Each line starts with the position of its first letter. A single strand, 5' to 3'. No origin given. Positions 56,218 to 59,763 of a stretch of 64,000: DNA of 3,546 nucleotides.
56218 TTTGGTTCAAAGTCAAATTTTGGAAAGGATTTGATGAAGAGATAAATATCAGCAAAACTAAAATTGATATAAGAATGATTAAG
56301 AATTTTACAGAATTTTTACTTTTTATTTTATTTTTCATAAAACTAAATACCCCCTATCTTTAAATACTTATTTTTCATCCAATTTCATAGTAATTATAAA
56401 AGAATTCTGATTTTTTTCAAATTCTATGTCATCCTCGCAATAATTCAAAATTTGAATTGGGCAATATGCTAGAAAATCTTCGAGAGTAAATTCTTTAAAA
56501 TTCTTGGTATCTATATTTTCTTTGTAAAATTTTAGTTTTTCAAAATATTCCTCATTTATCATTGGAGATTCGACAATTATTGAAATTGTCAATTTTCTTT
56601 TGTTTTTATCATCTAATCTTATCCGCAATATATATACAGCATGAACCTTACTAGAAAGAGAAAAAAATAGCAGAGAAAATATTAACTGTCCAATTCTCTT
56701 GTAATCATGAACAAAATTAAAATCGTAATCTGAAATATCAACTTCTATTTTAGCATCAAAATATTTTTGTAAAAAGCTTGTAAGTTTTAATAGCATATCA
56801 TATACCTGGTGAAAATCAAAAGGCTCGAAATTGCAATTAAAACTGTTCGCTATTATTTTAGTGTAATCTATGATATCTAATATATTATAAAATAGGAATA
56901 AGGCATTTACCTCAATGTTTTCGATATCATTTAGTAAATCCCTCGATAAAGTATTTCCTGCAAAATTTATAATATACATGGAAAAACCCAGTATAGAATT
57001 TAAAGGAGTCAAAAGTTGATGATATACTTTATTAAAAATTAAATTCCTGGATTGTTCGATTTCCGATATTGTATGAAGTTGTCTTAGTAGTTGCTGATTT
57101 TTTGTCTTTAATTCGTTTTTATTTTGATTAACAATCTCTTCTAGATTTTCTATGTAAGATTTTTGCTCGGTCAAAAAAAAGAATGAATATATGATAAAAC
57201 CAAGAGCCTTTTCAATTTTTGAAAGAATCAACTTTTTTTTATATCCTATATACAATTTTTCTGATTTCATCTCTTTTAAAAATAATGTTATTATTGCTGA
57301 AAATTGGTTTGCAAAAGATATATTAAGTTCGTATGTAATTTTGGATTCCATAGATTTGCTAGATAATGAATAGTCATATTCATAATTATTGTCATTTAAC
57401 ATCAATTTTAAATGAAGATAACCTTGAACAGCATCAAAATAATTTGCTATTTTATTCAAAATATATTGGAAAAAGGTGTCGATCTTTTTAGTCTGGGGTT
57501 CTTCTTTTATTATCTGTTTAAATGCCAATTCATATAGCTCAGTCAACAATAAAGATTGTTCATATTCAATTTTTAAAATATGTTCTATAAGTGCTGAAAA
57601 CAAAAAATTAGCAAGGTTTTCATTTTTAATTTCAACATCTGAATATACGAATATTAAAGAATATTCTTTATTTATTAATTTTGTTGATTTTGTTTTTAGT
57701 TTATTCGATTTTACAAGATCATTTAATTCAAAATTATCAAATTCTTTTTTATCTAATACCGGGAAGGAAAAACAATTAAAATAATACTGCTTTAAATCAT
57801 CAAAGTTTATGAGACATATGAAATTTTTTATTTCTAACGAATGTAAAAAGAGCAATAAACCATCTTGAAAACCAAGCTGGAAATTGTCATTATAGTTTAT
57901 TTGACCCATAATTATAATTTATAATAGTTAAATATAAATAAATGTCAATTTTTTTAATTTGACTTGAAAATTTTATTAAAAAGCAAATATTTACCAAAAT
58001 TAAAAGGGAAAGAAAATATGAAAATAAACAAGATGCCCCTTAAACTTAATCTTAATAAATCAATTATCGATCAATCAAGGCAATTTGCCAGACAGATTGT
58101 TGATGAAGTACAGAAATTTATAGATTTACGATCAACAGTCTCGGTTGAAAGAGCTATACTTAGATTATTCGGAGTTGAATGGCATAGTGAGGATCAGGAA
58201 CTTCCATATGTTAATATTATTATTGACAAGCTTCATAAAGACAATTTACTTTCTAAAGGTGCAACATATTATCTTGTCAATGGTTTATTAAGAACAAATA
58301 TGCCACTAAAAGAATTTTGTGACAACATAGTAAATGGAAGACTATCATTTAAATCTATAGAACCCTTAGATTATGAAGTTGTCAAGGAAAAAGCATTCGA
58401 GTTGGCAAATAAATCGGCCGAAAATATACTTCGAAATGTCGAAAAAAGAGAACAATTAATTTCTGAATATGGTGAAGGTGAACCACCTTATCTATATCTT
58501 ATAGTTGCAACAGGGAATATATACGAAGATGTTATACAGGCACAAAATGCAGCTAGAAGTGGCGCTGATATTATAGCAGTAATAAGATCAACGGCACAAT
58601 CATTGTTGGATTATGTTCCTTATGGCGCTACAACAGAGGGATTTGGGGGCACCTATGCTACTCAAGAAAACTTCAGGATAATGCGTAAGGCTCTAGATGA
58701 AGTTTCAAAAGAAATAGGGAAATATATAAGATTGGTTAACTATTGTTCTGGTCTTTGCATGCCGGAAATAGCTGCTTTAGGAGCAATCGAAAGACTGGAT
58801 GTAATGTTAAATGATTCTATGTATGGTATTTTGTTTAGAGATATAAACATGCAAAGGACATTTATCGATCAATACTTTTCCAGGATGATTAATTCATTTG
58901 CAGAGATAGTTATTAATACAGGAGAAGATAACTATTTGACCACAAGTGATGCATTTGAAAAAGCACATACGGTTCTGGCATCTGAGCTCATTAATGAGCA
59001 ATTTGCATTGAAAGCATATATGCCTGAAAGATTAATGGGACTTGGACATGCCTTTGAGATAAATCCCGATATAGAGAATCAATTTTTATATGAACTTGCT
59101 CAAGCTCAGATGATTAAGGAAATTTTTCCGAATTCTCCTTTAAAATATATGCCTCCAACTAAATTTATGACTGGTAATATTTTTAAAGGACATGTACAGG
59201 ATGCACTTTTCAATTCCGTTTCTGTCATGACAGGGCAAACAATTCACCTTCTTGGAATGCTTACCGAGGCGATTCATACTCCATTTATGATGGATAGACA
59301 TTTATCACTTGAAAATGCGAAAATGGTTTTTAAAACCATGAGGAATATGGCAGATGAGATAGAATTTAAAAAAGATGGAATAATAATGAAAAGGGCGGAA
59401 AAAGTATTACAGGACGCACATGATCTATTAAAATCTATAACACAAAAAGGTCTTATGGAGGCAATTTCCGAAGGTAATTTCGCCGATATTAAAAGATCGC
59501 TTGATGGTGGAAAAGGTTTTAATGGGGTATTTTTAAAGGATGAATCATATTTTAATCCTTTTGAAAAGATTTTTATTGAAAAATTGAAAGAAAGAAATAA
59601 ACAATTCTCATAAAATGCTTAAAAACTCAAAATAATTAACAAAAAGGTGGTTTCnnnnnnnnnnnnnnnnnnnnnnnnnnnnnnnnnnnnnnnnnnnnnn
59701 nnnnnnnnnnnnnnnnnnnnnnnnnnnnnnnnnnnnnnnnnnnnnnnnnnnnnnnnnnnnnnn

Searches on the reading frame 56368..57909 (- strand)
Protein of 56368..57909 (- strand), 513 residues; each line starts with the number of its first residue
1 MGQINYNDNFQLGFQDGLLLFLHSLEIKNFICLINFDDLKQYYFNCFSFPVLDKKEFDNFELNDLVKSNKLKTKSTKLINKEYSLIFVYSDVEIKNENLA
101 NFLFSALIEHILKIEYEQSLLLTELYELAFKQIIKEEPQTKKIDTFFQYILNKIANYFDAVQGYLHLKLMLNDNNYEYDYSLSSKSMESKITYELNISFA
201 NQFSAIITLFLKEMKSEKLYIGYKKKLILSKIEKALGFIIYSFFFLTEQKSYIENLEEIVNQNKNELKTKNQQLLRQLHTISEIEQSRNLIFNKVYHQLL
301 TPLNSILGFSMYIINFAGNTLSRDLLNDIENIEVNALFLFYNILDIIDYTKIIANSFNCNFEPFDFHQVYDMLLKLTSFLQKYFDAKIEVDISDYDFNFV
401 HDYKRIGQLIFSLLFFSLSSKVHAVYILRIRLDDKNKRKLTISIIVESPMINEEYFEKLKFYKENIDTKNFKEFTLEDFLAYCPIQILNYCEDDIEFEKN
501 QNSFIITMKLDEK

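Call 3: search_protein_families(library=pfam, proteins=[window:56368-57909:-])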
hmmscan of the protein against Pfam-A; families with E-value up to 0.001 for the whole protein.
window:56368-57909:- (513 aa): 0 families

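Call 4: search_protein_families(library=ncbifam, proteins=[window:56368-57909:-])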
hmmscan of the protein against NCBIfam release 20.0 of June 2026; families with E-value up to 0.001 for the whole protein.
window:56368-57909:- (513 aa): 5 families
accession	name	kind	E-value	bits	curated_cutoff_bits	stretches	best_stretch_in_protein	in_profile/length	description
NF038297.2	hybrid_HK_HrmK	equivalog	3.9e-07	29.1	725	1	260-418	214-365/607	hybrid histidine kinase/response regulator HrmK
NF008318.0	PRK11107.1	equivalog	8.9e-07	27.3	890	1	294-446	299-449/920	two-component sensor histidine kinase BarA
NF008543.0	PRK11466.1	equivalog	9.4e-07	27.1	982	1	283-436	439-592/914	TMAO reductase system sensor histidine kinase/response regulator TorS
NF041593.1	histid_kinase_PdhS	equivalog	0.00048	18.1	2000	1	291-365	805-880/1041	cell-division control histidine kinase PdhS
NF050805.1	CellDivHKDivJCaul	equivalog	0.00072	17.9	1000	1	279-370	289-380/531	cell cycle sensor histidine kinase DivJ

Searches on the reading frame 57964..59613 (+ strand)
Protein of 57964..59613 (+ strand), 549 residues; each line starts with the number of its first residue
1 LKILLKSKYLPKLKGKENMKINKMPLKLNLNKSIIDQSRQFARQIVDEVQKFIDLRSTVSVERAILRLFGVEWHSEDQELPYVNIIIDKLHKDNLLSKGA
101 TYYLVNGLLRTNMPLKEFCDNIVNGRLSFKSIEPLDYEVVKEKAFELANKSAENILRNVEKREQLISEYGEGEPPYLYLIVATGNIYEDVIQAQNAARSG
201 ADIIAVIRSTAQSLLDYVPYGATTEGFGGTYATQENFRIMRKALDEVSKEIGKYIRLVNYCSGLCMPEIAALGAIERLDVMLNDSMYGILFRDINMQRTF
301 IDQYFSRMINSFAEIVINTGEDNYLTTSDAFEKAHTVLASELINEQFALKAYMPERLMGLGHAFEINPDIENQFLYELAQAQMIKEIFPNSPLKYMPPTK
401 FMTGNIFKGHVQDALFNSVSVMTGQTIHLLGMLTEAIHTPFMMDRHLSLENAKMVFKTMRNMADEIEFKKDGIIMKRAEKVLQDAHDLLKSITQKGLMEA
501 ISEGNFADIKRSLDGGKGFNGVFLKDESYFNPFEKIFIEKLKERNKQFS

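Call 3: search_protein_families(library=pfam, proteins=[window:57964-59613:+])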
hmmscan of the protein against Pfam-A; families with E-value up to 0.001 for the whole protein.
window:57964-59613:+ (549 aa): 1 family
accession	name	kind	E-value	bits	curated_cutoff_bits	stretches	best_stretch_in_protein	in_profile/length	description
PF09043.17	Lys-AminoMut_A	-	8.3e-251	833.2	25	1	28-535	1-507/508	D-Lysine 5,6-aminomutase TIM-barrel domain of alpha subunit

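Call 4: search_protein_families(library=ncbifam, proteins=[window:57964-59613:+])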
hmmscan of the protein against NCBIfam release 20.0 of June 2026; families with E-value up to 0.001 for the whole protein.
window:57964-59613:+ (549 aa): 2 families
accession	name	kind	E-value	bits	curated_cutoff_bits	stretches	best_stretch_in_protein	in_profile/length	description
NF052384.1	Lys_5_6_mutase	equivalog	1.1e-258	858.9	600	1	27-536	1-509/511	lysine 5,6-aminomutase subunit alpha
NF040743.1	ornith_mutase_E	equivalog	5.7e-41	140.3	800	1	181-537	76-443/730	D-ornithine 4,5-aminomutase subunit OraE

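Call 20: find_related_loci(query=window:58018-59613:+, collection=genome_contigs, flank=10000)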
Query window:58018-59613:+ (531 aa) in genome_contigs; peptide patterns used: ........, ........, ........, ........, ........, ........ (x = any residue, [..] = any of these).
600 stretches matched a pattern (row limit reached: there are more); 600 encode a relative of the query (tblastn E <= 1e-3); the best 80 are kept; 80 distinct loci.
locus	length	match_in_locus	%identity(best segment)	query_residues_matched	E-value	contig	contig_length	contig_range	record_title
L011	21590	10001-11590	88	1-530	0e+0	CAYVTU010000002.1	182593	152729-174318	MAG TPA_asm: uncultured Brachyspira sp. isolate binchicken_co20_182 genome assembly, contig: NODE_160_length_182593_cov_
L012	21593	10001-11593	86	1-531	0e+0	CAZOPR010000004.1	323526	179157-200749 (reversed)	MAG TPA_asm: uncultured Brachyspira sp. isolate binchicken_co58_148 genome assembly, contig: NODE_16_length_323526_cov_1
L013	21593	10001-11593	86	1-531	0e+0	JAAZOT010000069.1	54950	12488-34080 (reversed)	MAG: Spirochaetales bacterium isolate AS27yjCOA_89 104199_AS27, whole genome shotgun sequence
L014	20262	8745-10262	63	9-515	0e+0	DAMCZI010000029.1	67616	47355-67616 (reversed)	MAG TPA_asm: Clostridiaceae bacterium isolate CTOTU50225 NODE_59_length_67616_cov_6.342772, whole genome shotgun sequenc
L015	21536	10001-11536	60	10-522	0e+0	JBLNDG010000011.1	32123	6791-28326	MAG: Caulobacteraceae bacterium isolate MAG105 PRJNA950955_bin14_renamed_10, whole genome shotgun sequence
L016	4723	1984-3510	62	6-515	0e+0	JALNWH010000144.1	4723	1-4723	MAG: Bacillota bacterium isolate SO_2016_LW2 bin 104 scaffold43014_LW138R_2016, whole genome shotgun sequence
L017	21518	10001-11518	64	9-515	0e+0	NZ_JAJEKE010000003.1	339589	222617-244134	Lutispora saccharofermentans strain m25 3, whole genome shotgun sequence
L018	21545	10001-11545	63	5-520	0e+0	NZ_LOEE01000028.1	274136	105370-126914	Thermotalea metallivorans strain B2-1 AN619_contig000035, whole genome shotgun sequence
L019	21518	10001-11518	62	9-515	0e+0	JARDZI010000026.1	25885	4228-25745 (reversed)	MAG: Clostridiales bacterium isolate L_E1_T20_C_bin.95 scaffold_3593, whole genome shotgun sequence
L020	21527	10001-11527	64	6-515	0e+0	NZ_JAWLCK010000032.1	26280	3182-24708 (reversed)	MAG: Lutispora sp. isolate 15dZY3.bin.41 NODE_2258_length_26280_cov_8.898400, whole genome shotgun sequence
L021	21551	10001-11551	61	5-522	0e+0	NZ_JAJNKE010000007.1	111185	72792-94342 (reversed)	Clostridium guangxiense strain WZ_1 scaffold7, whole genome shotgun sequence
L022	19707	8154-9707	61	4-522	0e+0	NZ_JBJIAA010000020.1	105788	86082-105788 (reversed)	Clostridium neuense strain WILCCON 0114 NODE_20_length_105788_cov_206.464852, whole genome shotgun sequence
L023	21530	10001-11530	62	3-515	0e+0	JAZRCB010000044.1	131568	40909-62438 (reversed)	MAG: Candidatus Onthomorpha sp. isolate T1900045121_TC20190115.MAGScoT_cleanbin_000001 SGB_4836_k141_2428953, whole geno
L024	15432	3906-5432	62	6-515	0e+0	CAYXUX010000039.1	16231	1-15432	MAG TPA_asm: uncultured Clostridiaceae bacterium isolate binchicken_co173_592 genome assembly, contig: NODE_12193_length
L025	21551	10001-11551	61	2-521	0e+0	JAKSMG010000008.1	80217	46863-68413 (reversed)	MAG: Bacteroidales bacterium isolate Horse_feces119 MAG119_8, whole genome shotgun sequence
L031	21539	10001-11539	62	9-522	0e+0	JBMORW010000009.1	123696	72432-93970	MAG: Bacillota bacterium isolate Betzabe_MAG190 MAG190_9, whole genome shotgun sequence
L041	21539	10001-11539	61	9-526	0e+0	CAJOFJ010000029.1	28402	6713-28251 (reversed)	uncultured Bacteroidales bacterium isolate Red_deer_3_mag_136 genome assembly, contig: scaffold_3953, whole genome shotg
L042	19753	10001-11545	61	9-528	0e+0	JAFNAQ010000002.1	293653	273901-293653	MAG: Bacteroidetes bacterium isolate CTSoil_022 scaffold_3, whole genome shotgun sequence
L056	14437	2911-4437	62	6-515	0e+0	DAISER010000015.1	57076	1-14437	MAG TPA_asm: Bacillota bacterium isolate CTOTU47310 NODE_119_length_57076_cov_3.561460, whole genome shotgun sequence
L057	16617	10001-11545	60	9-528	0e+0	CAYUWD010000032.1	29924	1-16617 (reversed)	MAG TPA_asm: uncultured Bacteroidales bacterium isolate binchicken_co42_463 genome assembly, contig: NODE_1549_length_29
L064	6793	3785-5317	62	4-515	0e+0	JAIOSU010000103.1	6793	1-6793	MAG: Clostridiales bacterium isolate SMBSF52 bin_38_k127_524601, whole genome shotgun sequence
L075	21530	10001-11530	59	5-515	0e+0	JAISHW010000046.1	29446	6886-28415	MAG: Lentimicrobiaceae bacterium isolate Hm464_bin3 k119_672266, whole genome shotgun sequence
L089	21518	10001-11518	59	9-515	0e+0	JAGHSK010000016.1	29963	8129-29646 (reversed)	MAG: Candidatus Cacconaster equi isolate E1_MB2_89 c_000000893816, whole genome shotgun sequence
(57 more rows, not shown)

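Call 23: search_protein_families(library=ncbifam, proteins=[L089:5319-6365:+, L064:1134-2168:+, L056:1268-2881:+, L020:5666-6925:+, L042:12346-13005:+, L022:1570-1962:+, L075:3173-4000:+, L031:2552-2974:+, L041:12543-13262:-, L057:13160-14365:+], max_evalue=1e-20)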
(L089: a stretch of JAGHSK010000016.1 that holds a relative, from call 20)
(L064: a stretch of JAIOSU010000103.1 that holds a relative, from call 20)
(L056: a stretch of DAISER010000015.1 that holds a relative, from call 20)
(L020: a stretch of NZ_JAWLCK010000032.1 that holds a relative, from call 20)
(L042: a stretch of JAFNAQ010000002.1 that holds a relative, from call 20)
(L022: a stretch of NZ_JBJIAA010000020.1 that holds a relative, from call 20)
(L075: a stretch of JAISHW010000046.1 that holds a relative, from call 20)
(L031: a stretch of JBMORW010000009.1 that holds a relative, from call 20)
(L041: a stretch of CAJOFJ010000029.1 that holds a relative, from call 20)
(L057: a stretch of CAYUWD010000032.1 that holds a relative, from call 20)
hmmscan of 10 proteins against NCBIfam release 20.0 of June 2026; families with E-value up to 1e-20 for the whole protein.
L089:5319-6365:+ (348 aa): 1 family
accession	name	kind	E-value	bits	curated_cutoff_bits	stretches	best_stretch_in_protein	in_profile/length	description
NF052381.1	Lys_ferment_KDD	equivalog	6.2e-80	267.3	200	1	10-185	1-177/178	L-erythro-3,5-diaminohexanoate dehydrogenase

L064:1134-2168:+ (344 aa): 1 family
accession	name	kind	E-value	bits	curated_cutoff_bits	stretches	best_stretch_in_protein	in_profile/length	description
NF052386.1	reactivase_KamB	equivalog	2.4e-116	388.3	210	1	14-340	1-326/326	lysine 5,6-aminomutase reactivase subunit KamB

L056:1268-2881:+ (537 aa): 4 families
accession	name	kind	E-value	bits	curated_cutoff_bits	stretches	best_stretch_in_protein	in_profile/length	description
NF052383.1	ATPase_KamC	equivalog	2.3e-173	577.6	300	1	22-537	1-508/508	lysine 5,6-aminomutase reactivase ATPase KamC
TIGR01069.2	mutS2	equivalog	5.5e-70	236.7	400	1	237-465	227-453/790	endonuclease MutS2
NF003810.1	PRK05399.1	equivalog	1.3e-46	159.7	480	1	32-466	287-730/793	DNA mismatch repair protein MutS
TIGR01070.1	mutS1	equivalog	9.2e-38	130.1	641.7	1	44-476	293-733/840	DNA mismatch repair protein MutS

L020:5666-6925:+ (419 aa): 6 families
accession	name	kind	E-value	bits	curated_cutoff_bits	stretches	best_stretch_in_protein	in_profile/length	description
TIGR03820.1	lys_2_3_AblA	equivalog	1.1e-186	620.7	525.4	1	14-413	3-416/417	lysine 2,3-aminomutase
TIGR04368.1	Glu_2_3_NH3_mut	equivalog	4.7e-152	506.2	650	1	12-367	49-403/404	glutamate 2,3-aminomutase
TIGR04468.1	arg_2_3_am_muta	equivalog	1.2e-132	442.2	600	1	17-361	1-346/351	arginine 2,3-aminomutase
TIGR00238.1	TIGR00238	subfamily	2.1e-124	414.8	199.2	1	6-334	2-331/331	KamA family radical SAM protein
TIGR03822.1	AblA_like_2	hypoth_equivalog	2e-95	319.5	396.25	1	31-346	3-320/321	lysine-2,3-aminomutase-like protein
TIGR03821.1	EFP_modif_epmB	equivalog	8.7e-75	251.7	369.3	1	21-341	1-321/321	EF-P beta-lysylation protein EpmB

L042:12346-13005:+ (219 aa): 1 family
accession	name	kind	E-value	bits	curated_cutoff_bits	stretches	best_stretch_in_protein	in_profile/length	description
TIGR02428.1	pcaJ_scoB_fam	subfamily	1.1e-91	305.9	243.55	1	7-210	3-207/207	3-oxoacid CoA-transferase subunit B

L022:1570-1962:+ (130 aa): 2 families
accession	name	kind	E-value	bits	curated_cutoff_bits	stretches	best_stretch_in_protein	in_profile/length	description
NF052389.1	Lys_KAL_CLE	exception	6.8e-61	206.3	725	1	6-130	4-130/440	bifunctional 3-aminobutyryl-CoA ammonia lyase/3-keto-5-aminohexanoate cleavage enzyme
NF052388.1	Lys_ferment_KAL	equivalog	2.5e-58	195.7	160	1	6-124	2-120/120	3-aminobutyryl-CoA ammonia lyase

L075:3173-4000:+ (275 aa): 4 families
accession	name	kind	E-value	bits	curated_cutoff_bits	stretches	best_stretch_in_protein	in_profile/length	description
NF052387.1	Lys_ferment_KCE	equivalog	3.3e-133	443.1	382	1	3-271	1-267/267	3-keto-5-aminohexanoate cleavage enzyme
NF052389.1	Lys_KAL_CLE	exception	1.2e-85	287.9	725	1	3-273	170-438/440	bifunctional 3-aminobutyryl-CoA ammonia lyase/3-keto-5-aminohexanoate cleavage enzyme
NF053568.1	3OXCoAcCUPNH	equivalog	9.2e-71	238.3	350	1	3-272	3-273/274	3-oxoadipate:acetyl-CoA acetyltransferase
NF053538.1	DixhxACActTsKce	equivalog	3.3e-61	207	430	2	117-272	144-303/310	3,5-dioxohexanoate:acetyl-CoA acetone transferase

L031:2552-2974:+ (140 aa): 0 families

L041:12543-13262:- (239 aa): 0 families

L057:13160-14365:+ (401 aa): 31 families (the best 25 are shown)
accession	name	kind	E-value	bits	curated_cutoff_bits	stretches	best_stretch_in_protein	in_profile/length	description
NF004206.0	PRK05656.1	subfamily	1.5e-146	488.4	688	1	1-398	1-390/392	acetyl-CoA C-acetyltransferase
TIGR01930.1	AcCoA-C-Actrans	subfamily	2.7e-142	474.3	240.55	1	6-398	1-384/385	acetyl-CoA C-acyltransferase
NF006552.0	PRK09051.1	subfamily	2e-132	442.2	565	1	2-400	4-394/395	beta-ketothiolase BktB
NF005152.0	PRK06633.1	equivalog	1e-127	426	675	1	2-399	3-390/392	acetyl-CoA C-acetyltransferase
NF004853.0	PRK06205.1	subfamily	3.9e-120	401.6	551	1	1-400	1-402/404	acetyl-CoA C-acetyltransferase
NF042999.1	bketothiol_BktB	equivalog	3e-119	398.8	725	1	2-400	3-393/394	beta-ketothiolase BktB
NF006551.0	PRK09050.1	subfamily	4.4e-119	398.1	605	1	1-400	1-400/401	3-oxoadipyl-CoA thiolase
NF042967.1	AcCoAtase_PhaA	equivalog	1.6e-118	396.3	740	1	1-400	1-395/396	acetyl-CoA acetyltransferase PhaA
TIGR02430.1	pcaF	equivalog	1.1e-117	393.5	597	1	2-400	1-399/400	3-oxoadipyl-CoA thiolase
NF006086.0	PRK08235.1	equivalog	1.5e-114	383.2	526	1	1-399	1-391/393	acetyl-CoA C-acetyltransferase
NF004983.0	PRK06366.1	equivalog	1.7e-106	356.5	627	1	1-398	1-384/388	acetyl-CoA C-acetyltransferase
NF005404.0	PRK06954.1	subfamily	5.6e-104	348.3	687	1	3-396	8-392/397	acetyl-CoA C-acetyltransferase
NF006001.0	PRK08131.1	equivalog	2.2e-102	342.9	622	1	1-401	1-400/401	3-oxoadipyl-CoA thiolase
NF005033.0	PRK06445.1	equivalog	7.2e-100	334.9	511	1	1-400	2-394/395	acetyl-CoA C-acetyltransferase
NF006553.0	PRK09052.1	equivalog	9.3e-99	331.1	567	1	2-400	6-398/399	acetyl-CoA C-acyltransferase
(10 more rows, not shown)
